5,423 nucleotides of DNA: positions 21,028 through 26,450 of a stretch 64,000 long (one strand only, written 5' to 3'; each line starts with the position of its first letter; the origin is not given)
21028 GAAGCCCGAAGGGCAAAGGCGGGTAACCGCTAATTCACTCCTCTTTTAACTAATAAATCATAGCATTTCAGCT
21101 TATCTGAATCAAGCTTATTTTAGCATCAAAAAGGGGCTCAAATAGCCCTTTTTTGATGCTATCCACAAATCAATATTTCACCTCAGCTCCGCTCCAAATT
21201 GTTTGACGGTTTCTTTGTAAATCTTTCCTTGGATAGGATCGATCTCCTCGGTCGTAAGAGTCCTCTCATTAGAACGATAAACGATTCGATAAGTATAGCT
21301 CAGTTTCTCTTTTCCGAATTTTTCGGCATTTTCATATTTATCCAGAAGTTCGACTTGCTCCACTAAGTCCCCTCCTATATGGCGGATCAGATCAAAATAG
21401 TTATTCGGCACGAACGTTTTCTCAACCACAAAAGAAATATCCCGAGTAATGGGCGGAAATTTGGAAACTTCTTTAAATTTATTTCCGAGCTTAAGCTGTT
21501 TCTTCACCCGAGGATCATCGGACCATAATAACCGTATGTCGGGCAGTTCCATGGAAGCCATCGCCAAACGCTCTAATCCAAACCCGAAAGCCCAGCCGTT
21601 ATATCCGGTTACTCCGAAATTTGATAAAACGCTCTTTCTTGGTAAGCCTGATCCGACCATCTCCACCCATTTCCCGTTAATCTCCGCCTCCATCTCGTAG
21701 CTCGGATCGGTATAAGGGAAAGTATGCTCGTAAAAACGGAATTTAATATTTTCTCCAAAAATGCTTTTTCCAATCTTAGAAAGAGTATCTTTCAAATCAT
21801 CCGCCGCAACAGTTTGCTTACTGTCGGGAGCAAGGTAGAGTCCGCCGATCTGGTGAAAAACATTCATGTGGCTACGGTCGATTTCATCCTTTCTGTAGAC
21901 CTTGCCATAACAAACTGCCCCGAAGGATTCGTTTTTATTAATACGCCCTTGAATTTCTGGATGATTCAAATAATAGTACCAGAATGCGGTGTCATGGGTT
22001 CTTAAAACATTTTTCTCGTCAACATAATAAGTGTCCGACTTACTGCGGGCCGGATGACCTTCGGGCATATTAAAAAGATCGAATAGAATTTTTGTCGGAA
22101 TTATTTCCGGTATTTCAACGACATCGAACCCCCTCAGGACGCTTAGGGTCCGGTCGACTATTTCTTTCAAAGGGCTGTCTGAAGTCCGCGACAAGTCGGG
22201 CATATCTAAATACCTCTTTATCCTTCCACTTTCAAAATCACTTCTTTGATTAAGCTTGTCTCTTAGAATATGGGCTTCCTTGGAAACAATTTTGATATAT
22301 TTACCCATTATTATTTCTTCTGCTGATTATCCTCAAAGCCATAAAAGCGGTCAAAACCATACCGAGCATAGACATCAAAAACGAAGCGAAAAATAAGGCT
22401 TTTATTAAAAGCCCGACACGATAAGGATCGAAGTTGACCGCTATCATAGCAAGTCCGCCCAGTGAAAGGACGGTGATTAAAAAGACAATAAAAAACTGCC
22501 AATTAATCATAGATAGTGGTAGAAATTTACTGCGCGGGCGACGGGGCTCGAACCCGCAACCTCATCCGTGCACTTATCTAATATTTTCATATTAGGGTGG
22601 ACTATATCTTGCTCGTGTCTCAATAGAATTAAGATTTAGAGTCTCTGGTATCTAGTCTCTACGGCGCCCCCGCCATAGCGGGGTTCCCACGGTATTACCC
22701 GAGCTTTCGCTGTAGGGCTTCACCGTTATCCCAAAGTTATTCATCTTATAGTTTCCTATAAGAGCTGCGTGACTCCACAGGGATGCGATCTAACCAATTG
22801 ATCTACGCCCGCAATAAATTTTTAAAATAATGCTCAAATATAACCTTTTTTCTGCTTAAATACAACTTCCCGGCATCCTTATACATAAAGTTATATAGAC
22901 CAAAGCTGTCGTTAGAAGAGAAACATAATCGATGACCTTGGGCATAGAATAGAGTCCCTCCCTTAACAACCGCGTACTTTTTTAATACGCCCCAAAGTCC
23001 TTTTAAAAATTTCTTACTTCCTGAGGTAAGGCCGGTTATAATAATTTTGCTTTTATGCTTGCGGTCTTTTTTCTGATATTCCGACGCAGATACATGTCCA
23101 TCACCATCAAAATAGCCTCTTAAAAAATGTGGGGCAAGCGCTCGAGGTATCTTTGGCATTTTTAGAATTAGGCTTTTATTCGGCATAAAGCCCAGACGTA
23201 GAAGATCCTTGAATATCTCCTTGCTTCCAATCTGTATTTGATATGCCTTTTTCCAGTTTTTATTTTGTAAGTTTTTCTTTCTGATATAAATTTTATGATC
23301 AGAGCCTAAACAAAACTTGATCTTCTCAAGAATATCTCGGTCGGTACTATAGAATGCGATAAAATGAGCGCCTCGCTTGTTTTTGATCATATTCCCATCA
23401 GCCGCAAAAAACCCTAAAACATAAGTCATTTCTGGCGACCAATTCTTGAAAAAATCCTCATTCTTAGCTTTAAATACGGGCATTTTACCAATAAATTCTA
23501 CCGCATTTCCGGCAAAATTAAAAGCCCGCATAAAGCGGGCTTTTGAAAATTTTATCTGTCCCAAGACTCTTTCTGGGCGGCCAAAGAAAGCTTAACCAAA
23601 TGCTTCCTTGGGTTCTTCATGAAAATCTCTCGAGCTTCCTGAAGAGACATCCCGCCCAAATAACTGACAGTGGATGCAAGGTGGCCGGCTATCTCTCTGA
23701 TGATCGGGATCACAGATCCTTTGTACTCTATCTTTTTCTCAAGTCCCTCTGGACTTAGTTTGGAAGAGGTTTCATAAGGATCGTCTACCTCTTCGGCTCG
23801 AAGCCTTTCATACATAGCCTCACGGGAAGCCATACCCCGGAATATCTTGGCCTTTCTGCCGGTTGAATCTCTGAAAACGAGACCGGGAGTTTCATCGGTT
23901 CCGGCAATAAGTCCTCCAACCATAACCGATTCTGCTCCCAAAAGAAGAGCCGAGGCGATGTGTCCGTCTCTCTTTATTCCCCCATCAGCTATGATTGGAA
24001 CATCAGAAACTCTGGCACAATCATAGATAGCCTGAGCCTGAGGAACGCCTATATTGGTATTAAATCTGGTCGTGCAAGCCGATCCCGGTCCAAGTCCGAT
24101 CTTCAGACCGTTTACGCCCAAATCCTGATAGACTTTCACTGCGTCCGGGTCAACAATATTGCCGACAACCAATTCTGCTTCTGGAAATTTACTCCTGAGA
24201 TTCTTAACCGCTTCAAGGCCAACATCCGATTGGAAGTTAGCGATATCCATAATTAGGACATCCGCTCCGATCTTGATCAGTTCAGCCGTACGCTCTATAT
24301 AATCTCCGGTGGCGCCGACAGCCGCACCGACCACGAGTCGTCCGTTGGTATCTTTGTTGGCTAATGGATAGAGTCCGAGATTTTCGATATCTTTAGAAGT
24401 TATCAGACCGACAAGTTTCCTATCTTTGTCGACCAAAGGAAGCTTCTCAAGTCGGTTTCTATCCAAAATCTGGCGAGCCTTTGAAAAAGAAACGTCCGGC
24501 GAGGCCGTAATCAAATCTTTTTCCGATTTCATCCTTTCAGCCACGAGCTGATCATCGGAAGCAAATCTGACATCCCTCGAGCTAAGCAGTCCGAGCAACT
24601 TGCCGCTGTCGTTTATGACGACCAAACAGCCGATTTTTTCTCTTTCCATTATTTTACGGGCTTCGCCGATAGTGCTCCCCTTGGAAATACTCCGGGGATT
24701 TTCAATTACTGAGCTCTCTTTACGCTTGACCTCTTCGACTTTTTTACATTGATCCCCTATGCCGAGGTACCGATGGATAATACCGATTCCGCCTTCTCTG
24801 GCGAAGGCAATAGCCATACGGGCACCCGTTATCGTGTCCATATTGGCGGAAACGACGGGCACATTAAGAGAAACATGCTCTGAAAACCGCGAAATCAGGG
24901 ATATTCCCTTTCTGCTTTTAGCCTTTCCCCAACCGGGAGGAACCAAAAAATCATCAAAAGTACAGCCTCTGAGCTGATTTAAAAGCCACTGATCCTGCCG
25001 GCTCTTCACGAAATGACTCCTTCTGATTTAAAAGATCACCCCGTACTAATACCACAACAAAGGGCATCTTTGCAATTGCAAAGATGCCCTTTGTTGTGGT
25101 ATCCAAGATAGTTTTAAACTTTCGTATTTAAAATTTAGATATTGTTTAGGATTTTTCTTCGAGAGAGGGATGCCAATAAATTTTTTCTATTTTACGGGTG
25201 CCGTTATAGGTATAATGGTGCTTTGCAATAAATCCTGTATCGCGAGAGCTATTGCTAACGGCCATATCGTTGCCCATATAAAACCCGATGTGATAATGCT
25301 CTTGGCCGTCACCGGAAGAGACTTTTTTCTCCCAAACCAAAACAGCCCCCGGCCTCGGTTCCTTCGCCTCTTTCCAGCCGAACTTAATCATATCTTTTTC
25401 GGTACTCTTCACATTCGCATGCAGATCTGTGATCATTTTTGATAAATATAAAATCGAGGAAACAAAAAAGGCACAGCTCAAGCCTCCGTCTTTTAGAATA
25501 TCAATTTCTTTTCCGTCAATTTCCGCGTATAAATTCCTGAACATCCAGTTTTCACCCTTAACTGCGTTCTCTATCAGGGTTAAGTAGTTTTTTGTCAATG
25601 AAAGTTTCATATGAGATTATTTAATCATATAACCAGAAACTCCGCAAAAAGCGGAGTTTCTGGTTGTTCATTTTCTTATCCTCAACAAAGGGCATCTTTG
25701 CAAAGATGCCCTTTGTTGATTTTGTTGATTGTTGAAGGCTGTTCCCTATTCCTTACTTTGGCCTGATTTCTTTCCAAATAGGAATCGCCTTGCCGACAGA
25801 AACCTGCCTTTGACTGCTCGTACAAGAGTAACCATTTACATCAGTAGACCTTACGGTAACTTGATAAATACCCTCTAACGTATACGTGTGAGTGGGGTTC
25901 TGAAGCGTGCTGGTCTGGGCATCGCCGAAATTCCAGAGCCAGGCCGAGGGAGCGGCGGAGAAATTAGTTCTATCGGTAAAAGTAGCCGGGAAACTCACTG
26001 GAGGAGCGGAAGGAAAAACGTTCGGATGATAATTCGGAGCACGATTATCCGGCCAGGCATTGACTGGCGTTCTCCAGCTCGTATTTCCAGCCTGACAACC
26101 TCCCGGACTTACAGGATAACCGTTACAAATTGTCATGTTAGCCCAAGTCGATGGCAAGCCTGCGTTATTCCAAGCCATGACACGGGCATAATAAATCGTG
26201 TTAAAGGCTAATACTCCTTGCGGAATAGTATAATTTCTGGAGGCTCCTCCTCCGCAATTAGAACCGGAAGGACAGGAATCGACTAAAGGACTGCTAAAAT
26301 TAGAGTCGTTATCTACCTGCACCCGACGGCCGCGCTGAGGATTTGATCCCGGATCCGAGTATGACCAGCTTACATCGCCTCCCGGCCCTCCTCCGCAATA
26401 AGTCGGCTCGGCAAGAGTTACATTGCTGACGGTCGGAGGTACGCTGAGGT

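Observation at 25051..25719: Single gene flanked by very long perfect palindromes sharing a common core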

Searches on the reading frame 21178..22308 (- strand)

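Call 10: search_protein_families(library=pfam, proteins=[window:21178-22308:-], max_evalue=0.01)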
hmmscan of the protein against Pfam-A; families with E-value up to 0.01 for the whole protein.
window:21178-22308:- (376 aa): 3 families
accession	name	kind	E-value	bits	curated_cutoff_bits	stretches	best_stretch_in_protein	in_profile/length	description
PF01409.25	tRNA-synt_2d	-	1.1e-53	182.6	19.8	1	43-271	15-245/246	tRNA synthetases class II core domain (F)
PF03147.19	FDX-ACB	-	6e-24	84.7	31.1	1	282-376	1-94/94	Ferredoxin-fold anticodon binding domain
PF03870.21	RNA_pol_Rpb8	-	0.0022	18.6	25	1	120-160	76-118/141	RNA polymerase Rpb8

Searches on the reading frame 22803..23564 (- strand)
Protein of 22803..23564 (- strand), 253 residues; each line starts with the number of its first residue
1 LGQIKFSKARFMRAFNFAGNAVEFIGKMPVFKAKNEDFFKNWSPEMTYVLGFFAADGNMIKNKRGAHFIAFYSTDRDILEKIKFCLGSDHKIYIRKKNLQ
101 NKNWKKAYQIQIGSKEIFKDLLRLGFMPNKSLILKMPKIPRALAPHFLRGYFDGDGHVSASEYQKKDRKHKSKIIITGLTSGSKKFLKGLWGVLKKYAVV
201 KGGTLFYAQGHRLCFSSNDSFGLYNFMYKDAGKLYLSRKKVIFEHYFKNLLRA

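Call 10: search_protein_families(library=pfam, proteins=[window:22803-23564:-], max_evalue=0.01)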
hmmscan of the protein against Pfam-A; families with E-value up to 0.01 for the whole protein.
window:22803-23564:- (253 aa): 1 family
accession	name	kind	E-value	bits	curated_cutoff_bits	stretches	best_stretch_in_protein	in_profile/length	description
PF14528.11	LAGLIDADG_3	-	7.8e-16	58.6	22.5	2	46-122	4-78/82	LAGLIDADG-like domain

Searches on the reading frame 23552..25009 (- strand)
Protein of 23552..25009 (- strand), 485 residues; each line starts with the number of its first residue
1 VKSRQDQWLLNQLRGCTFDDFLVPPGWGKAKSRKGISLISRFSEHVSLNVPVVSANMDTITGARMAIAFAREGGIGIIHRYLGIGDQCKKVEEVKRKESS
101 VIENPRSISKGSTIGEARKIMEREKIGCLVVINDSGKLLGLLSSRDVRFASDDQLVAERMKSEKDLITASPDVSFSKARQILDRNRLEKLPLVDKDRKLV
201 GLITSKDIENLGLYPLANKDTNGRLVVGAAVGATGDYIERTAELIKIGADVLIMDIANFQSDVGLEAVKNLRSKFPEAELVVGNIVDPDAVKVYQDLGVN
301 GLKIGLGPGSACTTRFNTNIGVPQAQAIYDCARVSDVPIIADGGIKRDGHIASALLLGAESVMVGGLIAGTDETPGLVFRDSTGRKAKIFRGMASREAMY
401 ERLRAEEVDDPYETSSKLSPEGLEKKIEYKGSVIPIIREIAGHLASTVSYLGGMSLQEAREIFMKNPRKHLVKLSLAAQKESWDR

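Call 10: search_protein_families(library=pfam, proteins=[window:23552-25009:-], max_evalue=0.01)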
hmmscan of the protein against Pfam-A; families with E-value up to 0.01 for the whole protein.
window:23552-25009:- (485 aa): 5 families
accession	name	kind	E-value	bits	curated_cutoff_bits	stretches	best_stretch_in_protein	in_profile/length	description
PF00478.31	IMPDH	-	9.9e-103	344.2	25.6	1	15-482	1-342/345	IMP dehydrogenase / GMP reductase domain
PF00571.33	CBS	-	5e-21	75.2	24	2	103-150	7-54/57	CBS domain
PF03060.21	NMO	-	5.8e-10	39.5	28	1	331-375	188-232/331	Nitronate monooxygenase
PF01070.24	FMN_dh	-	1.4e-05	24.8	24.9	1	260-366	202-303/350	FMN-dependent dehydrogenase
PF05690.20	ThiG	-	0.00021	21.2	23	1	318-373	157-212/247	Thiazole biosynthesis protein ThiG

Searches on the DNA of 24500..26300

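Call 26: search_rna_families(source=window, start=24500, end=26300, threshold=evalue, max_evalue=10)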
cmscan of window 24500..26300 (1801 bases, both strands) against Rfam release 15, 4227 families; matches with E-value up to 10: 37.
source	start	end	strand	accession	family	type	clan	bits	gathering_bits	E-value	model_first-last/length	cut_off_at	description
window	25048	25103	-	RF04242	mir-5595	Gene; miRNA;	-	41.3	100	1.9e-06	1-72/72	no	mir-5595 microRNA precursor family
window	25048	25103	+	RF04242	mir-5595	Gene; miRNA;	-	41.2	100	2e-06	1-72/72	no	mir-5595 microRNA precursor family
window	25034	25113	-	RF03585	mir-3938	Gene; miRNA;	-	35.9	94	2.8e-05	1-88/88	no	mir-3938 microRNA precursor family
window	25044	25113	+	RF03585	mir-3938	Gene; miRNA;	-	35.5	94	3.8e-05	1-88/88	no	mir-3938 microRNA precursor family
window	25049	25102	+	RF03940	MIR9563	Gene; miRNA;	-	35.3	90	0.00015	1-127/127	no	MIR9563 microRNA precursor family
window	25049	25102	+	RF04195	MIR6217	Gene; miRNA;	-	35.2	110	1.5e-05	1-228/228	no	MIR6217 microRNA precursor family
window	25626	25722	-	RF01065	23S-methyl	Cis-reg;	-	32.9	50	0.007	1-102/102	no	23S methyl RNA motif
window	25008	25090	+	RF02844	RefA9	Gene; antisense;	-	29.5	49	0.053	1-64/64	no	Enterococcus sRNA A9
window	25617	25689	-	RF02621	BSnc120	Gene; sRNA;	-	28.1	114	0.00071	1-88/88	no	Brucella sRNA 120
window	25597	25692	-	RF01770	rimP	Cis-reg; leader;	-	27.7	47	0.067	1-102/102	no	Gammaprotebacteria rimP leader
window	25061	25125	-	RF02844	RefA9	Gene; antisense;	-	26.3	49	0.24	1-64/64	no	Enterococcus sRNA A9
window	25046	25104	-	RF04174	MIR4208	Gene; miRNA;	-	26.3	140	0.27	1-191/191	no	MIR4208 microRNA precursor family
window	25689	25746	-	RF02844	RefA9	Gene; antisense;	-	25.3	49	0.39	1-64/64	no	Enterococcus sRNA A9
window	25043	25117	+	RF00887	mir-802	Gene; miRNA;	-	23.4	86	0.087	1-94/94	no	mir-802 microRNA precursor family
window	25646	25730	-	RF02434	SpF39_sRNA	Gene; sRNA;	-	23.2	60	5.3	1-109/109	no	Streptococcus sRNA SpF39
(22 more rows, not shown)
